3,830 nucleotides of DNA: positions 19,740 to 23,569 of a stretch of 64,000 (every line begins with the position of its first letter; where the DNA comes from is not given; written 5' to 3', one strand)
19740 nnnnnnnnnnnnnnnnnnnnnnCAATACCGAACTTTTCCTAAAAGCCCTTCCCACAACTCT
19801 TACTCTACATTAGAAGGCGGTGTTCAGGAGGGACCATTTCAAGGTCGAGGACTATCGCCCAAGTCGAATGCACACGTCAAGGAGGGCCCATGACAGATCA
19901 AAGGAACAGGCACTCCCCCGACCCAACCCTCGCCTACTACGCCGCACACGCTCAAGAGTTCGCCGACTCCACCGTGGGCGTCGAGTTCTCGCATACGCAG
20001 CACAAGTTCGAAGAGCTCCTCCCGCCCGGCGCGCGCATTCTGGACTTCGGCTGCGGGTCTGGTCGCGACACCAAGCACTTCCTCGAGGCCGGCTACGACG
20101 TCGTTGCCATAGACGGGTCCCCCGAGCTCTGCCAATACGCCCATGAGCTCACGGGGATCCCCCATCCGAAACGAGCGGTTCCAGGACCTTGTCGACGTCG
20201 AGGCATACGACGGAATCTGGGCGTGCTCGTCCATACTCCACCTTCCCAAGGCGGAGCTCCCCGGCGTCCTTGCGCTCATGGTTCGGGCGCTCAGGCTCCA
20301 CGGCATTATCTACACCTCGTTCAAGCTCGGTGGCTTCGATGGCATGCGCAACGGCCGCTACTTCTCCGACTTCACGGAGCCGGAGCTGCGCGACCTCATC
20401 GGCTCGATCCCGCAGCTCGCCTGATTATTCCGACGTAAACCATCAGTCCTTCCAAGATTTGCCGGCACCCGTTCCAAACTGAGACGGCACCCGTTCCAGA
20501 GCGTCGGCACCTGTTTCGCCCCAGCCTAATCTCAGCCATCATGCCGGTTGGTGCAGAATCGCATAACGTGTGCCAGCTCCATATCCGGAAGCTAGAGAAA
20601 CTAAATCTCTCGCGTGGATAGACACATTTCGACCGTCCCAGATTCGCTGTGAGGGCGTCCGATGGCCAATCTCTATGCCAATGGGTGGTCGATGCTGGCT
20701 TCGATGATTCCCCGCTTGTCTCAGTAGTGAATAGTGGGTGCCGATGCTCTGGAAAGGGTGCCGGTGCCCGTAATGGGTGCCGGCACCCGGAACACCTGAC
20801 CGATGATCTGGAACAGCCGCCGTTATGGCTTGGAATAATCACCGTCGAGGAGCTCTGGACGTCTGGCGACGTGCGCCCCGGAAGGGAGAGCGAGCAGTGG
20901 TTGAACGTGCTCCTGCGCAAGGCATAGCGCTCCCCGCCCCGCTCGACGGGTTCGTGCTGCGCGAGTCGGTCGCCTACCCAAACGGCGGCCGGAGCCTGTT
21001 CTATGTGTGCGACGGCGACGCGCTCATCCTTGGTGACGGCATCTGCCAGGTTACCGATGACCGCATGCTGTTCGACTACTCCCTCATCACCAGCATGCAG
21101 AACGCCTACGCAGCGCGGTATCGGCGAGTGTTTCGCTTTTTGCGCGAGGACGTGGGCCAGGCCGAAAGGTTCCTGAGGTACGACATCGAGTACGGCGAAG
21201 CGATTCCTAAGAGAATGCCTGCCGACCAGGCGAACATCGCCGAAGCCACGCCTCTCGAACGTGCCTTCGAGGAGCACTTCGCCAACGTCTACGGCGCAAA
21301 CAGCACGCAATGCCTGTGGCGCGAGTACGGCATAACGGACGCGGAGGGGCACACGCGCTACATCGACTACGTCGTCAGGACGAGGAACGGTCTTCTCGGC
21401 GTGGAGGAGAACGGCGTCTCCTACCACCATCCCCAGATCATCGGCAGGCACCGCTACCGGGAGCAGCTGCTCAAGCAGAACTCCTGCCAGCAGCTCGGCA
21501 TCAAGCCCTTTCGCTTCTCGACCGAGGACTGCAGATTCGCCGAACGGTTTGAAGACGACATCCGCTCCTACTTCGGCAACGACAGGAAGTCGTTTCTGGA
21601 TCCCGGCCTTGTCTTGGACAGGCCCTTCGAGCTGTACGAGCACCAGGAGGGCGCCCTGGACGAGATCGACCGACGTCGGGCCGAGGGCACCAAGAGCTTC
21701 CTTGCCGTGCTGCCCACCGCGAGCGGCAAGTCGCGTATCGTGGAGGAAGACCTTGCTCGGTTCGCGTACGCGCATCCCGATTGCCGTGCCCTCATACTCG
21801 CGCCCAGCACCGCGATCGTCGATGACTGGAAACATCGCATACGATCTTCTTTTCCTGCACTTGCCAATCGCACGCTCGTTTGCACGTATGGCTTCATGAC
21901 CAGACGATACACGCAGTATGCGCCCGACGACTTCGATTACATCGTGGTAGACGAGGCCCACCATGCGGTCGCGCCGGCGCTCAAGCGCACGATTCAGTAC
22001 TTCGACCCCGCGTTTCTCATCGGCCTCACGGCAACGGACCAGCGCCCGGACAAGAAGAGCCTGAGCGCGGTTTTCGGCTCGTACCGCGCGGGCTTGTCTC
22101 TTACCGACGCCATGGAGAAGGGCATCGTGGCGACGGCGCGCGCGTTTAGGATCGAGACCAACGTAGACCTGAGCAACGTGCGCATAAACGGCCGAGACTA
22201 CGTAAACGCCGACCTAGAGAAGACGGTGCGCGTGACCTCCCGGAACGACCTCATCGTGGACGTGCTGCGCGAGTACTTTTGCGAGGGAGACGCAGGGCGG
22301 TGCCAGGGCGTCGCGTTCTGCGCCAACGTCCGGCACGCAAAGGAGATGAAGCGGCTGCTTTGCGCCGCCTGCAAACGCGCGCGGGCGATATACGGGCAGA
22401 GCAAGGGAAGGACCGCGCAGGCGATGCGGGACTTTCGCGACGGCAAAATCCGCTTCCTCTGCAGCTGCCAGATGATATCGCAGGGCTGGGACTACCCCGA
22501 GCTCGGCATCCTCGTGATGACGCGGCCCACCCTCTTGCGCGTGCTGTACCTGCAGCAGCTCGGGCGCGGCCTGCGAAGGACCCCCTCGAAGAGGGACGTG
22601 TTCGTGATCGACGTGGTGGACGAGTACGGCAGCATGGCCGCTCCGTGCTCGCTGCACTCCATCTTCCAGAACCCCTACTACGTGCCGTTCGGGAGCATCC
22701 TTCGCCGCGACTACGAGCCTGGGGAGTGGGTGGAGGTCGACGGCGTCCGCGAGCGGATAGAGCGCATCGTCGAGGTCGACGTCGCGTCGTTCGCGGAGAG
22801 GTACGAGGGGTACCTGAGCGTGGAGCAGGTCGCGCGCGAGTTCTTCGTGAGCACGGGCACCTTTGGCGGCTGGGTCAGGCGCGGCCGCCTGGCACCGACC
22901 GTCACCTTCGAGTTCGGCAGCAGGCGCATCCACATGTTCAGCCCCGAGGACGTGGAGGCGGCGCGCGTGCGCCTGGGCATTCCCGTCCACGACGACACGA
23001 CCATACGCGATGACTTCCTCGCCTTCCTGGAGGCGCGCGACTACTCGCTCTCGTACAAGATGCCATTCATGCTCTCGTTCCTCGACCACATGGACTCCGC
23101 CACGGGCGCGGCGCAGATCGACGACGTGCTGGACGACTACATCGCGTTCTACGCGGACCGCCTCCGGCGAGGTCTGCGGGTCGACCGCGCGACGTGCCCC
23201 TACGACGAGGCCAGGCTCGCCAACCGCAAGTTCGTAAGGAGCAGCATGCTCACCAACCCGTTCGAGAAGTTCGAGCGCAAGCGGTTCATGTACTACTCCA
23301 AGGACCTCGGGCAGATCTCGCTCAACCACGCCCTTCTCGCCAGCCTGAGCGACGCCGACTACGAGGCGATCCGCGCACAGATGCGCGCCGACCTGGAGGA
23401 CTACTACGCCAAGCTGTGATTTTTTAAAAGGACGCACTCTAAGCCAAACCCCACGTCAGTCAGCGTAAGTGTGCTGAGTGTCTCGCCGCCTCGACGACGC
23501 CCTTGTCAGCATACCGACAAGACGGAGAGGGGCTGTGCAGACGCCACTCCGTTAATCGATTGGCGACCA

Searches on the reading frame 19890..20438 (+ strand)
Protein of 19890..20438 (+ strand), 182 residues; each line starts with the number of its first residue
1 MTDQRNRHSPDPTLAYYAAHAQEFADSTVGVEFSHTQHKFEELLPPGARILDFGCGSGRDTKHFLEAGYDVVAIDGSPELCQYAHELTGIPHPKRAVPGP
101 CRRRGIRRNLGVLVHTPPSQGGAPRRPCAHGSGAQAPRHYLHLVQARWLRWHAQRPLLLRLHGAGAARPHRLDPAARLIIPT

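Call 13: search_protein_families(library=pfam, proteins=[window:19890-20438:+], max_evalue=0.01)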
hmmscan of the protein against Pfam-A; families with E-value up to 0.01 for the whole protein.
window:19890-20438:+ (182 aa): 7 families
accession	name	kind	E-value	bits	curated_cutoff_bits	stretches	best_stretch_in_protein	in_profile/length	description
PF13489.12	Methyltransf_23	-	2.4e-07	31.1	27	1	38-80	14-56/164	Methyltransferase domain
PF13649.12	Methyltransf_25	-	2.8e-07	31.6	27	1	50-87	1-40/97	Methyltransferase domain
PF08241.18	Methyltransf_11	-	3.6e-06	27.9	21.2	1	51-88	1-38/95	Methyltransferase domain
PF08242.18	Methyltransf_12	-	1.3e-05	26.2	30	1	51-87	1-40/98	Methyltransferase domain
PF13847.12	Methyltransf_31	-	0.00039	20.6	27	1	47-87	4-47/145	Methyltransferase domain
PF03848.20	TehB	-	0.00084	19.3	20.4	1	46-77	31-61/193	Tellurite resistance protein TehB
PF01135.25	PCMT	-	0.0059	16.8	20.3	1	42-85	70-115/210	Protein-L-isoaspartate(D-aspartate) O-methyltransferase (PCMT)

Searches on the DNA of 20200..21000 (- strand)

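Call 12: search_dna_similar(query=window:20402-20861:-, collection=plasmids, mode=distant, max_evalue=0.01)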
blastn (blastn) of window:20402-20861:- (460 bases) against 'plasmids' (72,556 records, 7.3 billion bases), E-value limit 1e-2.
No match.

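Call 69: search_rna_families(source=window, start=20200, end=21000, threshold=evalue, max_evalue=1)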
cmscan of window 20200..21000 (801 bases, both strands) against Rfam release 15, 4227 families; matches with E-value up to 1: 1.
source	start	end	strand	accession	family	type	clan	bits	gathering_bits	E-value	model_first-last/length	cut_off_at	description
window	20749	20798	+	RF03930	mir-1909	Gene; miRNA;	-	18.1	80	0.9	1-72/72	no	mir-1909 microRNA precursor family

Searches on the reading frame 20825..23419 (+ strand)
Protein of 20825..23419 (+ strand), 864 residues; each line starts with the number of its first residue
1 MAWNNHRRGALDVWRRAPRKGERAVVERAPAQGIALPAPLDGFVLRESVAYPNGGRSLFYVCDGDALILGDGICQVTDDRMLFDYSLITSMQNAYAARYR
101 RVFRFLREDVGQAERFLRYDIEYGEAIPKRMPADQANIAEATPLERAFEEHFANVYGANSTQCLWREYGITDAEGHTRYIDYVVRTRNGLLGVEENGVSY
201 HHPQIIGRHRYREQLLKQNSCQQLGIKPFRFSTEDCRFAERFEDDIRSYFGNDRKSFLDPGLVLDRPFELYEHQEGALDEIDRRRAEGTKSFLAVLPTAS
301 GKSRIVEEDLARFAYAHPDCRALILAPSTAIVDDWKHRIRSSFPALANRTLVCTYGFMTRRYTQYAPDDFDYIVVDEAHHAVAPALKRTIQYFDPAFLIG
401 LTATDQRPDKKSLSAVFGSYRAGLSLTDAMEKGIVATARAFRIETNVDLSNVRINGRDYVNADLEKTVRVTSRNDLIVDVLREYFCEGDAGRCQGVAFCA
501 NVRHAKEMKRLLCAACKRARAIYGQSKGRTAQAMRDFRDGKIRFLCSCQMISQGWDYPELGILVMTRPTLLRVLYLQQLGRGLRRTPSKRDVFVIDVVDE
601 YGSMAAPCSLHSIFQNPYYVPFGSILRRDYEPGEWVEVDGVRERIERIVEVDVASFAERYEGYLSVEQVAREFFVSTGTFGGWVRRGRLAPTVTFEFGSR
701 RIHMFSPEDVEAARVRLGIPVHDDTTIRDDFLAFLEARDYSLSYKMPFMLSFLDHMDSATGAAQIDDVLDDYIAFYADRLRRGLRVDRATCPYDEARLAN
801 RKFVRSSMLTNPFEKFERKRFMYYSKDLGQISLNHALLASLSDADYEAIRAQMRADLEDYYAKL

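Call 13: search_protein_families(library=pfam, proteins=[window:20825-23419:+], max_evalue=0.01)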
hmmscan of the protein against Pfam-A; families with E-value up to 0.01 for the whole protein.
window:20825-23419:+ (864 aa): 5 families
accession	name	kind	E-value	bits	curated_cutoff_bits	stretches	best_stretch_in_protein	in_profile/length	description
PF04851.21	ResIII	-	1.5e-20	74.2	22.5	1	268-404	2-161/164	Type III restriction enzyme, res subunit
PF00271.37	Helicase_C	-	5e-08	33.6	23.5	1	494-584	17-108/110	Helicase conserved C-terminal domain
PF00270.35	DEAD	-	5.5e-06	26.6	26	1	273-361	3-86/167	DEAD/DEAH box helicase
PF18766.7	SWI2_SNF2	-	0.0061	16.7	26.7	1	372-437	121-187/221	SWI2/SNF2 ATPase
PF12728.13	HTH_17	-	0.0064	17.2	27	0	663-712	1-45/51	Helix-turn-helix domain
